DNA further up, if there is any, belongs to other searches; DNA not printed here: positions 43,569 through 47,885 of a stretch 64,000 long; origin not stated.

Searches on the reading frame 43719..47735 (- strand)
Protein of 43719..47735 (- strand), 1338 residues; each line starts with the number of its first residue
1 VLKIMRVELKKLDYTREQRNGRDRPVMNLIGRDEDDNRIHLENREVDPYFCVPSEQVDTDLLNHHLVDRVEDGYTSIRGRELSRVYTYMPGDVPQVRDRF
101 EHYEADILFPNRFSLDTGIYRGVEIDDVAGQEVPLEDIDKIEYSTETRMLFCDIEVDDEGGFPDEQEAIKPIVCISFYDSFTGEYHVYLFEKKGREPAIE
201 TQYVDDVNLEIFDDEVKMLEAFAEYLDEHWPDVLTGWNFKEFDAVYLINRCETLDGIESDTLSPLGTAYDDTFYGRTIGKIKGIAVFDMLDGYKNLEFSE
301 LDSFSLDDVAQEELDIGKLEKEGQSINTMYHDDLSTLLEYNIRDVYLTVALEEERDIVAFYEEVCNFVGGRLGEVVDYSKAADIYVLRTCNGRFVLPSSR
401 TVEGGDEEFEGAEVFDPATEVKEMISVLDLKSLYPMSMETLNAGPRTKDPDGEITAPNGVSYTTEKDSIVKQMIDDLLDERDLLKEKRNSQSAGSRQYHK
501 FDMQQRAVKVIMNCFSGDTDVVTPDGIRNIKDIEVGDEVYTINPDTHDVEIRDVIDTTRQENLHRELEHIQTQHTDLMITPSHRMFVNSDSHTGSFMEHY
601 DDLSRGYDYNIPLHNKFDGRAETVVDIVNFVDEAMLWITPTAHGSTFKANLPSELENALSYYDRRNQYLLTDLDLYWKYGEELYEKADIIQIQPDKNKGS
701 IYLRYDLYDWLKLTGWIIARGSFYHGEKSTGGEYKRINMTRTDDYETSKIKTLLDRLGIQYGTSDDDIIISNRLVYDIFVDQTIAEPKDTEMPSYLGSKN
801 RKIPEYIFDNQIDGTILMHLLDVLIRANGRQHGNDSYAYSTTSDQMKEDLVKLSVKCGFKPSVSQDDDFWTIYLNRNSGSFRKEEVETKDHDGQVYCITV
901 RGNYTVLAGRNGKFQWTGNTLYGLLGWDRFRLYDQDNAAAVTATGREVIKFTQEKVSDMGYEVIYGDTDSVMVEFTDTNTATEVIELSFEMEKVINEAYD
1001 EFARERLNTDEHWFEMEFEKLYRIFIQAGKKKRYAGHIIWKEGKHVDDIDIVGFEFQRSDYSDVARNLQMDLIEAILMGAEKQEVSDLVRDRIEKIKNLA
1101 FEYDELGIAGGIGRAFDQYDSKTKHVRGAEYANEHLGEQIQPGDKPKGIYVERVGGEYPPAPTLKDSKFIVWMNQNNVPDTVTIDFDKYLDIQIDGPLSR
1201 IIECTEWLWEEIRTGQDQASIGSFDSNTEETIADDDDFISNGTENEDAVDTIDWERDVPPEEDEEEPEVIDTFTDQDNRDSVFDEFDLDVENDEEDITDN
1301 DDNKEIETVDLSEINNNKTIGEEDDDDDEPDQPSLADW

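Call 11: search_protein_families(library=pfam, proteins=[window:43719-47735:-], max_evalue=0.01)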
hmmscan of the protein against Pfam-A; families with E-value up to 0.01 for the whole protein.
window:43719-47735:- (1338 aa): 5 families
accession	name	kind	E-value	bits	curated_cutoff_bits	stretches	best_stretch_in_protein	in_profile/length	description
PF00136.26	DNA_pol_B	-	4.3e-41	141.6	23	2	915-1204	158-452/453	DNA polymerase family B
PF03104.25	DNA_pol_B_exo1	-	3.9e-18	66.2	23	1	145-309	62-242/242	DNA polymerase family B, exonuclease domain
PF01079.26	Hint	-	3.3e-06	27.3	29.7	1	511-593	10-94/213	Hint module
PF14890.11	Intein_splicing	-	1.2e-05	25.6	35.8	1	526-903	7-143/155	Intein splicing domain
PF13403.11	Hint_2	-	2.4e-05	25.2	28.4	1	514-592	2-90/147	Hint domain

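Call 22: search_dna_similar(query=window:43719-47735:-, collection=phages, mode=protein, max_rows=15, max_evalue=0.00001)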
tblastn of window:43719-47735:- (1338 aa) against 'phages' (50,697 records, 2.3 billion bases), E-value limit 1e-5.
Records with a match: 2658; places in all: 2689; records where one place covers at least 80% of the query: 0.
Best place of each record, by identity: <60% 2658.
By first word of the organism name: Escherichia 674; Synechococcus 377; Klebsiella 332; Salmonella 199; Vibrio 129; Aeromonas 92; Shigella 89; Acinetobacter 71; Cyanophage 61; Enterobacter 59; and 66 more.
By host as written in the record: - 462; Escherichia coli 280; Klebsiella pneumoniae 115; Synechococcus 107; Synechococcus sp. 38; Aeromonas salmonicida 38; Escherichia coli O157:H7 38; Salmonella enterica 30; and 577 more.
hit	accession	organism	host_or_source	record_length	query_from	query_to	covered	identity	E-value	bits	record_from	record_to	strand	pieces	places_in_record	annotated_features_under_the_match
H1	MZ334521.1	Halorubrum tailed virus 25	Halorubrum sp.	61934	27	1224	60%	33.1%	3e-49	348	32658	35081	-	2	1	DNA polymerase elongation subunit family B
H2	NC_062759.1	Halorubrum tailed virus 25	Halorubrum sp.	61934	27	1224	60%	33.1%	3e-49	348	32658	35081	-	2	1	DNA polymerase elongation subunit family B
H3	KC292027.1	Halovirus HCTV-5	Haloarcula californiae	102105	46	1233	60%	31.4%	7e-48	346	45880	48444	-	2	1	88: DNA polymerase elongation subunit (family B)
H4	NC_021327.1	Halovirus HCTV-5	Haloarcula californiae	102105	46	1233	60%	31.4%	7e-48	346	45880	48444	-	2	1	88: DNA polymerase elongation subunit (family B)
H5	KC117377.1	Haloarcula vallismortis tailed virus 1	Haloarcula vallismortis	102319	47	1233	59%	31.2%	1e-47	351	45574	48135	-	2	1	91: DNA polymerase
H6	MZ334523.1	Haloarcula virus HVTV-2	Haloarcula vallismortis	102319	47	1233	59%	31.2%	1e-47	351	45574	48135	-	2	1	DNA polymerase elongation subunit family B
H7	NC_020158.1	Haloarcula vallismortis tailed virus 1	Haloarcula vallismortis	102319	47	1233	59%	31.2%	1e-47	351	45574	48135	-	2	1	91: DNA polymerase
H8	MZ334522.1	Halorubrum tailed virus 27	Halorubrum sp.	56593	49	1152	53%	34.6%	9e-46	354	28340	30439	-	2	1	DNA polymerase elongation subunit family B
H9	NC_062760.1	Halorubrum tailed virus 27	Halorubrum sp.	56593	49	1152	53%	34.6%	9e-46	354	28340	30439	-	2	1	DNA polymerase elongation subunit family B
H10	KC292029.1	Haloarcula californiae tailed virus 1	Haloarcula californiae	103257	47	1215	57%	30.7%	8e-46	334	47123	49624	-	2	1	85: DNA polymerase elongation subunit (family B)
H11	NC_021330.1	Haloarcula californiae tailed virus 1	Haloarcula californiae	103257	47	1215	57%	30.7%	8e-46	334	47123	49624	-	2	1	85: DNA polymerase elongation subunit (family B)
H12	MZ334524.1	Haloarcula virus HCTV-16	Haloarcula californiae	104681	47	1215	57%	30.5%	9e-46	333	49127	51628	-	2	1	DNA polymerase elongation subunit family B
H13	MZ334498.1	Halorubrum virus HRTV-20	Halorubrum sp.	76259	4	1224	57%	30.6%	2e-39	296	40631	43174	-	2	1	DNA polymerase elongation subunit family B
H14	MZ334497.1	Halorubrum virus HRTV-18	Halorubrum sp.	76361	4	1224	57%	30.6%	2e-39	296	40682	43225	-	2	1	DNA polymerase elongation subunit family B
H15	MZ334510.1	Halorubrum phage HRTV-13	Halorubrum sp.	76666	4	1224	56%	30.7%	2e-38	294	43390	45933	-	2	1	DNA polymerase elongation subunit family B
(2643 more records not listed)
